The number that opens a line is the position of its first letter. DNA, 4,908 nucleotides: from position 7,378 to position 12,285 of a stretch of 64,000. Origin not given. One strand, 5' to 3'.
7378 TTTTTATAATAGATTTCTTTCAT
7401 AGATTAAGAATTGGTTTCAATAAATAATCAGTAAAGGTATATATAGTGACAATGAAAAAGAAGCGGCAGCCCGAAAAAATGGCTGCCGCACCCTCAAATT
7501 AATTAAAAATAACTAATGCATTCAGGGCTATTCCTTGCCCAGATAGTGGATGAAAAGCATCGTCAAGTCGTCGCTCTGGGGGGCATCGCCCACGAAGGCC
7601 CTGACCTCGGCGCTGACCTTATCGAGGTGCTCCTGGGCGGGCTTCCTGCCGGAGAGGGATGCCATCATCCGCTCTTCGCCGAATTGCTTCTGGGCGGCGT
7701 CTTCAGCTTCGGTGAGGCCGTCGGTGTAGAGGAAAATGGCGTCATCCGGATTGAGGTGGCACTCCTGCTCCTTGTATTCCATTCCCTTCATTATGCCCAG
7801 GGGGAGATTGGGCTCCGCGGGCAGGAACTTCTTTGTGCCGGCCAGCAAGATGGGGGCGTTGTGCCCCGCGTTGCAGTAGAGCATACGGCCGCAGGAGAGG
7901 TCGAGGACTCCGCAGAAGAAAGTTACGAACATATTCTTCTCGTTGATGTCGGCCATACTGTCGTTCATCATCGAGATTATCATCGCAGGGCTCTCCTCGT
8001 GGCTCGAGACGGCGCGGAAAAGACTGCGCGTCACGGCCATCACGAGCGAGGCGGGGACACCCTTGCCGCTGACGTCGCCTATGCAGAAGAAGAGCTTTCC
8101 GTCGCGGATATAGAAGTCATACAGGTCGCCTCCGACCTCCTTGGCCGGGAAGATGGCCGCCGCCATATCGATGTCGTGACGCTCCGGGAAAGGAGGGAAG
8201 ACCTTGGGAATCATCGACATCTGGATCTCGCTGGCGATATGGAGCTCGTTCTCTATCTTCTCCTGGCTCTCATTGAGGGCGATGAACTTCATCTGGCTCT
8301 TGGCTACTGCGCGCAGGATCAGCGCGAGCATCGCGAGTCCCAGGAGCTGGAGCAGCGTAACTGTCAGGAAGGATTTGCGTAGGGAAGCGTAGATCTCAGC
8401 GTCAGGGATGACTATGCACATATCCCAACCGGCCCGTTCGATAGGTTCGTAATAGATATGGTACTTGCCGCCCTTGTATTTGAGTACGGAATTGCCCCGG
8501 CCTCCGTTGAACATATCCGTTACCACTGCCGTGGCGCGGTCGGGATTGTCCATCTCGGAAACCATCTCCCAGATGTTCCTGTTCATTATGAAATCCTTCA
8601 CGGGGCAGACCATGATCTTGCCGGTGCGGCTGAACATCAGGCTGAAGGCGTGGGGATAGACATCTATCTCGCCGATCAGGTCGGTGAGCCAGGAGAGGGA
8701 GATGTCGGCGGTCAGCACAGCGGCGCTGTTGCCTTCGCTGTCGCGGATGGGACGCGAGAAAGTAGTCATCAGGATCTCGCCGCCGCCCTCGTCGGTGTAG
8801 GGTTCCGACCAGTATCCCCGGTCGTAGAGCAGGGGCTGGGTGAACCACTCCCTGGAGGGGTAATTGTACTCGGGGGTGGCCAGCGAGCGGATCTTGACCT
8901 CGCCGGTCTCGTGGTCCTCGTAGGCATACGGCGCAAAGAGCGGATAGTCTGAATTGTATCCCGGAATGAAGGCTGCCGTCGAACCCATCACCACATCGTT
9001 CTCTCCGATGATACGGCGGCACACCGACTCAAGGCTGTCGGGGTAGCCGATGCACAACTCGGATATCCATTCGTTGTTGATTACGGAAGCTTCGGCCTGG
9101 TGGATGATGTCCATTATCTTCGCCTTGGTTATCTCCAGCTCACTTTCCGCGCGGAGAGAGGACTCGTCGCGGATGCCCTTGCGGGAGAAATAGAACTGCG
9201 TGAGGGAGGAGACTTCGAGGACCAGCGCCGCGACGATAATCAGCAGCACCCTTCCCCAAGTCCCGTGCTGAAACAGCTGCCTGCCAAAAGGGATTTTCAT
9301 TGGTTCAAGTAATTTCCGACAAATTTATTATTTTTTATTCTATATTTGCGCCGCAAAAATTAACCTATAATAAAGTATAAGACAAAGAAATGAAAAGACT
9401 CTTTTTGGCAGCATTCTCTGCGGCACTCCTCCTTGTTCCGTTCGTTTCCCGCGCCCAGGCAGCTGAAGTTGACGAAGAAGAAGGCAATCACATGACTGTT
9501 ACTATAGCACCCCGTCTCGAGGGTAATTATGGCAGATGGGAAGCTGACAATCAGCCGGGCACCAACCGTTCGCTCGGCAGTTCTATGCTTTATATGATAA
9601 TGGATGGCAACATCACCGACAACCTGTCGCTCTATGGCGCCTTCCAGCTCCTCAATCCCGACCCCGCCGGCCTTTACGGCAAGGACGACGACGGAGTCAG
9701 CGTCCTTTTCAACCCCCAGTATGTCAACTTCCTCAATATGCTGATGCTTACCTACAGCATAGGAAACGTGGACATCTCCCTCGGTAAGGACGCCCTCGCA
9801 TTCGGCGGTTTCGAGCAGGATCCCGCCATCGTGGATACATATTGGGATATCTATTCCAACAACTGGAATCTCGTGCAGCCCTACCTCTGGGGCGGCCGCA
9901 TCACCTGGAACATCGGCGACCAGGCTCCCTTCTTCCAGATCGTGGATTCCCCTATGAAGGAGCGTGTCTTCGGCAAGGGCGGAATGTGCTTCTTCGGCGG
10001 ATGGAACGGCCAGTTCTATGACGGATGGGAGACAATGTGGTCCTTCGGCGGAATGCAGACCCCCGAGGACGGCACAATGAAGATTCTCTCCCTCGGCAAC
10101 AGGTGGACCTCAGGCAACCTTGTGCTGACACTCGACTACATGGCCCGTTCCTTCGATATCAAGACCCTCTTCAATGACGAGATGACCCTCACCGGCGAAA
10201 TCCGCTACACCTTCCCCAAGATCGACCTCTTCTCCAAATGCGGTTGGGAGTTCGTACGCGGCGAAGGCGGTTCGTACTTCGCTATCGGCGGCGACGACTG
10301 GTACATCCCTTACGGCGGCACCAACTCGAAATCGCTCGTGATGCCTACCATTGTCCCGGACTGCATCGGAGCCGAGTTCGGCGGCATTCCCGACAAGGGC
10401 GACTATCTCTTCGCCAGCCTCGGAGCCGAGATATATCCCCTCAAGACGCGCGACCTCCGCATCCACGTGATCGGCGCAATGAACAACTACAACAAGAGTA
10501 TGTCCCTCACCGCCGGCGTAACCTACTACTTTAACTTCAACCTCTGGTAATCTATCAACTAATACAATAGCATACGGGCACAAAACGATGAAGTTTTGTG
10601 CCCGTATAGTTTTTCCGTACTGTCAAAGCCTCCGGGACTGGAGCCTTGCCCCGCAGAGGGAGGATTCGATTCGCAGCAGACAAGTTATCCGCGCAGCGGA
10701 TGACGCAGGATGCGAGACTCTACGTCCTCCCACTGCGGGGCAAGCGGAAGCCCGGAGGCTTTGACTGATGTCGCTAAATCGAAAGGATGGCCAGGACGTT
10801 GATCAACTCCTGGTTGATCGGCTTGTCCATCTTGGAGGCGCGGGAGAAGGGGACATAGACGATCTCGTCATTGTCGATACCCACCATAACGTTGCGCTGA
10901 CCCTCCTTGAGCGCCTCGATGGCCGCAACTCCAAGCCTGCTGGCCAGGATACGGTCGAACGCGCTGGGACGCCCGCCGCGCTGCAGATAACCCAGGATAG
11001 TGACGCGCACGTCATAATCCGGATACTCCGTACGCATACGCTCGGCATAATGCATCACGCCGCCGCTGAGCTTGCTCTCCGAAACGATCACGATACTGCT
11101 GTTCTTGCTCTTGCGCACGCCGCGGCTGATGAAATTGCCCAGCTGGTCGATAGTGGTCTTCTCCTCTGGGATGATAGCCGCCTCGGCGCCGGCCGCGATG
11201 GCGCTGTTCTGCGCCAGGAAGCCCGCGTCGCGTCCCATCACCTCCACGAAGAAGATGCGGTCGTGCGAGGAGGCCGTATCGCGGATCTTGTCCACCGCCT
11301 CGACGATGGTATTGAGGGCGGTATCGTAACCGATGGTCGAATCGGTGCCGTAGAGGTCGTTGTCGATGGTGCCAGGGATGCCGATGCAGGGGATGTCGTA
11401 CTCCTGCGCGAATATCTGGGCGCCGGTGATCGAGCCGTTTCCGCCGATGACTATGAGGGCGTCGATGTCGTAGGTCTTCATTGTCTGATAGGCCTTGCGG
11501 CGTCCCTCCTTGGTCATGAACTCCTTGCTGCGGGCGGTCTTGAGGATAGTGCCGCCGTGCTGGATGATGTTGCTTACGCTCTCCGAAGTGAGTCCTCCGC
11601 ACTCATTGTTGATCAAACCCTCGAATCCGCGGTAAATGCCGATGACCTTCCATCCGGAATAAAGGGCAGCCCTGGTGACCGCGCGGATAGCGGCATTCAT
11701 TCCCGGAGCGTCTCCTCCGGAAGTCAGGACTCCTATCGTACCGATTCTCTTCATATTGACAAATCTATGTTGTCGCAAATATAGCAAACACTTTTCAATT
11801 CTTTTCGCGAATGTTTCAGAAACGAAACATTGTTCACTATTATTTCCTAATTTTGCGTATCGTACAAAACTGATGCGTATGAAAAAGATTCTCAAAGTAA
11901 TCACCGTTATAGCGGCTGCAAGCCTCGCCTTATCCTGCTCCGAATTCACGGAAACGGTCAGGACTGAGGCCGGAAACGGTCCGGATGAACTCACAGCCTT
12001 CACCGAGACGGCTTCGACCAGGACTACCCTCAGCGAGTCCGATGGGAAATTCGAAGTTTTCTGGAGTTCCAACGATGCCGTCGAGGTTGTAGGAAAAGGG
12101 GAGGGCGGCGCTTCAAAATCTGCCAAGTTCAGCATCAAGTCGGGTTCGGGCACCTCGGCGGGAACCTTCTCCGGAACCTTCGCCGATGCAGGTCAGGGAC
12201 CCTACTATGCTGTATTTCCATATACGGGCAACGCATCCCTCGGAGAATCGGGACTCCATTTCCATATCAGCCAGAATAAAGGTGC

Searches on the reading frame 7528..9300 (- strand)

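Call 74: search_protein_families(library=pfam, proteins=[window:7528-9300:-], max_evalue=0.00001)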
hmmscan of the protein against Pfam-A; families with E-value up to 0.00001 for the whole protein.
window:7528-9300:- (590 aa): 3 families
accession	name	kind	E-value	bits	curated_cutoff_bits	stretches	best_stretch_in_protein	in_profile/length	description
PF07228.17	SpoIIE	-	1.2e-50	172.6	25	1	400-585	2-190/192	Stage II sporulation protein E (SpoIIE)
PF22673.2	MCP-like_PDC_1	-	6.4e-26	91.4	27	1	91-207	2-113/113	Methyl-accepting chemotaxis protein-like, first PDC sensor domain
PF02743.24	dCache_1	-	6.5e-16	59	45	1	142-292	90-235/240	Cache domain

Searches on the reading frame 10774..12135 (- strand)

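Call 74: search_protein_families(library=pfam, proteins=[window:10774-12135:-], max_evalue=0.00001)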
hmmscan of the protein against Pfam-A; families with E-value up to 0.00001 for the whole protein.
window:10774-12135:- (453 aa): 1 family
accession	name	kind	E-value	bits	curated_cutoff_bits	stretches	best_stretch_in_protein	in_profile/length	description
PF00365.25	PFK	-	4.8e-110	367.7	30.9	1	134-409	2-277/277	Phosphofructokinase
